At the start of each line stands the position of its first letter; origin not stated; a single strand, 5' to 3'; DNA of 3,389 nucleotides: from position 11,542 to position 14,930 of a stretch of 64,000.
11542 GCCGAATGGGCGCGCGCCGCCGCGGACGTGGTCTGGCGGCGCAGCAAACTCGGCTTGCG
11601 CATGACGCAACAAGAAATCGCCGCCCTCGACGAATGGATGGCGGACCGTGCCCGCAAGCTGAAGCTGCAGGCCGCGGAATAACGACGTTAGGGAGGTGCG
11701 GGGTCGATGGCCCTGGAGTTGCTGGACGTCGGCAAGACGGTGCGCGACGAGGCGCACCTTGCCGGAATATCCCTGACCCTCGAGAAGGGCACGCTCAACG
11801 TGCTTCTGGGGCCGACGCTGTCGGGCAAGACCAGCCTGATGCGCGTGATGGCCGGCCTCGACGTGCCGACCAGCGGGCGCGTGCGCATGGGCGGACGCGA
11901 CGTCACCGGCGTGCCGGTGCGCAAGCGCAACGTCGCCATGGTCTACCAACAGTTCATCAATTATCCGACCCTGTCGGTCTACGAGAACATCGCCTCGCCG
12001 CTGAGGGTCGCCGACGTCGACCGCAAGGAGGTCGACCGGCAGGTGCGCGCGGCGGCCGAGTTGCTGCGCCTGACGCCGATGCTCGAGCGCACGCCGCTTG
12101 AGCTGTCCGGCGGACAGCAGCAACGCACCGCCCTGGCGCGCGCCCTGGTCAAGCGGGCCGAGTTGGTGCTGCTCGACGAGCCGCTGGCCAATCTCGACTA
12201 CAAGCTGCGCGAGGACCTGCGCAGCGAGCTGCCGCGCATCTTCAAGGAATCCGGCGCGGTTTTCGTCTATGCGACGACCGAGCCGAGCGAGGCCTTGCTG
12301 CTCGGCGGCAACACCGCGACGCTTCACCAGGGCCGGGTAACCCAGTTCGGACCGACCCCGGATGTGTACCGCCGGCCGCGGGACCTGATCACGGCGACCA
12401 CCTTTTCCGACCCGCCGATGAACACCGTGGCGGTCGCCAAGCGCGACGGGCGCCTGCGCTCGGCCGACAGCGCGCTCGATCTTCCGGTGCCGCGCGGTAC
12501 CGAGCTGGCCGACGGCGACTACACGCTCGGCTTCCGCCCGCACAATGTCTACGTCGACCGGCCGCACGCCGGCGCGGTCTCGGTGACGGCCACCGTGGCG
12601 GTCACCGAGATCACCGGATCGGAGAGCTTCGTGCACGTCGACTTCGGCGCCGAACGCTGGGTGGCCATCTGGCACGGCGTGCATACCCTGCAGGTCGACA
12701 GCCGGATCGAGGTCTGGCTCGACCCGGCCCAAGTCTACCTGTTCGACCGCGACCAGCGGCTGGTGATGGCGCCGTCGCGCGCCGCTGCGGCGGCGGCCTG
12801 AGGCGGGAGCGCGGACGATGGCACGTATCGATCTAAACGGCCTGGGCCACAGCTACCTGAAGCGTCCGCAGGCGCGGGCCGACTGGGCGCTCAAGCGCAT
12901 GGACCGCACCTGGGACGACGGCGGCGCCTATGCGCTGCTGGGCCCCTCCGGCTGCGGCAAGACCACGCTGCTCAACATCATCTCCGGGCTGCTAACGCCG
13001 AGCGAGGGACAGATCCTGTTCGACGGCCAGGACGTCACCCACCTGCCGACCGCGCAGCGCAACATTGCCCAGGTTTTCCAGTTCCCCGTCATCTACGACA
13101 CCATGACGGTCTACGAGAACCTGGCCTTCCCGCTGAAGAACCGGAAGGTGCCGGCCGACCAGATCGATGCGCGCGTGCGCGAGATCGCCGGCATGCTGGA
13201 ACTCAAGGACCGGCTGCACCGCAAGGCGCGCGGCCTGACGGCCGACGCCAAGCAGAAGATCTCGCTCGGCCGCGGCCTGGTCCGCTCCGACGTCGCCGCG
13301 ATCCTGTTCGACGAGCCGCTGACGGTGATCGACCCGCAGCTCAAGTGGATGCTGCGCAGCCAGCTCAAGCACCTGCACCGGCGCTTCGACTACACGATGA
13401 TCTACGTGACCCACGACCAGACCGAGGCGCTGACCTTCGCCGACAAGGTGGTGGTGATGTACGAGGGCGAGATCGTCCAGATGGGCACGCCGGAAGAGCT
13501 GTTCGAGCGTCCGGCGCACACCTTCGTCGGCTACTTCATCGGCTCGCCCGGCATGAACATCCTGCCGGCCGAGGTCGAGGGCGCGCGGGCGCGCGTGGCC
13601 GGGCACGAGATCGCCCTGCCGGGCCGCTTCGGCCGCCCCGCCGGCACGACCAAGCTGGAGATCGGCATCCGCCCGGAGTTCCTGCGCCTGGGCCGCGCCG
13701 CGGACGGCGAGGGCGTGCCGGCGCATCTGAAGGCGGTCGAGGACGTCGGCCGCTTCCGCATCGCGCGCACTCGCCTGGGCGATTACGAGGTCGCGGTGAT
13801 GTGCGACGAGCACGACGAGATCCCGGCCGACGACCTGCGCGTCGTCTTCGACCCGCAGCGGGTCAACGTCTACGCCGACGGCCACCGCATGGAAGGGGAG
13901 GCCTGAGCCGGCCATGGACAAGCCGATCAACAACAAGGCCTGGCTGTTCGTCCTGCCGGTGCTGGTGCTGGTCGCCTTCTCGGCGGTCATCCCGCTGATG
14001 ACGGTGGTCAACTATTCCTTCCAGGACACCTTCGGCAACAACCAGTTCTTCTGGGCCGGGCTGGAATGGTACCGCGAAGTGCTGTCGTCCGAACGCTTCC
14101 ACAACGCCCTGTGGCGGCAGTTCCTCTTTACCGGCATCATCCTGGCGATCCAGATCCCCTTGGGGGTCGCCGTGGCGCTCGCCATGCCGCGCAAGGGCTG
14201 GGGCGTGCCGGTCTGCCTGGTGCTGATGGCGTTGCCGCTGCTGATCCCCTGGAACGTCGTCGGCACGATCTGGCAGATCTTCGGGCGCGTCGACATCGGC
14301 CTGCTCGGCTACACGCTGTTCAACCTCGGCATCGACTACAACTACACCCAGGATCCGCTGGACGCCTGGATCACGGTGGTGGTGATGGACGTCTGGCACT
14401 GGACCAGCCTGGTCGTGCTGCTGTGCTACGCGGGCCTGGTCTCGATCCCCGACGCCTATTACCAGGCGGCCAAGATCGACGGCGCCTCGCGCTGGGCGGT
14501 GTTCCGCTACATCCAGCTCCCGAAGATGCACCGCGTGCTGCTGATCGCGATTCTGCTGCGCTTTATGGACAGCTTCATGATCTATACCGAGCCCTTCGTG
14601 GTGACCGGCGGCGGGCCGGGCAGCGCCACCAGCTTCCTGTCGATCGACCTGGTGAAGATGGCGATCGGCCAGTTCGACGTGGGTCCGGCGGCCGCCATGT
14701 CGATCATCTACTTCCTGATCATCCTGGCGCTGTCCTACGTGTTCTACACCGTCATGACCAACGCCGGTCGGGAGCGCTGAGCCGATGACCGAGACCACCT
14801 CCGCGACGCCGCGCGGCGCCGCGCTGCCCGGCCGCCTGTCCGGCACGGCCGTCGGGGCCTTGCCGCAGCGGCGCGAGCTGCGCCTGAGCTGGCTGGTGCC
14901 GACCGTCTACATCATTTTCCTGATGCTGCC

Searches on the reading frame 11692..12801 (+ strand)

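Call 69: search_protein_families(library=pfam, proteins=[window:11692-12801:+], max_evalue=0.00001)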
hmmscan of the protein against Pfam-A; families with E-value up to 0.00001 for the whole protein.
window:11692-12801:+ (369 aa): 1 family
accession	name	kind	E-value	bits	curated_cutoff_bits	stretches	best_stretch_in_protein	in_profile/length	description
PF00005.33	ABC_tran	-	1.5e-28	100.6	25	1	24-166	2-137/137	ABC transporter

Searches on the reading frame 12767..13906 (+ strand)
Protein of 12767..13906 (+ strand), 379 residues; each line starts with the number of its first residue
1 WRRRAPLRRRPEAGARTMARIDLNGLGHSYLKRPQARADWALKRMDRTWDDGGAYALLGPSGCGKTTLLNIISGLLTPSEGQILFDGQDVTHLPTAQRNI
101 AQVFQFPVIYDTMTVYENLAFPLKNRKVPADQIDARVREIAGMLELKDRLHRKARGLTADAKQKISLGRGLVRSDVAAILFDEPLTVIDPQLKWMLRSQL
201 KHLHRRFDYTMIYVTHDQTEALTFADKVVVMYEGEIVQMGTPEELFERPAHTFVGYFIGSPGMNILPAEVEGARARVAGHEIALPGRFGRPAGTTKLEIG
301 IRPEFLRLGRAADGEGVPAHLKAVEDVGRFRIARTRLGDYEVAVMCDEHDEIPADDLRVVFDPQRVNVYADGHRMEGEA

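Call 70: search_protein_families(library=pfam, proteins=[window:12767-13906:+], max_evalue=0.00001)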
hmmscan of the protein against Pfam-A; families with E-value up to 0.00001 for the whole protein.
window:12767-13906:+ (379 aa): 2 families
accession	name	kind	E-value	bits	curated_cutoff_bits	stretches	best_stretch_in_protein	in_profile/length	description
PF00005.33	ABC_tran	-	3.4e-24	86.4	25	1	43-185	2-136/137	ABC transporter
PF17912.7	OB_MalK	-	9.2e-07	30.1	27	1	259-304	1-51/53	MalK OB fold domain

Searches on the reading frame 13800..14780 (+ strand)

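Call 70: search_protein_families(library=pfam, proteins=[window:13800-14780:+], max_evalue=0.00001)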
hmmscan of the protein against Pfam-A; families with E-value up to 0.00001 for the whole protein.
window:13800-14780:+ (326 aa): 1 family
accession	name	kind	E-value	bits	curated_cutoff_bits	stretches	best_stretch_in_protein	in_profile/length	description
PF00528.27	BPD_transp_1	-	2.8e-16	60.2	26.4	1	119-313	2-173/184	Binding-protein-dependent transport system inner membrane component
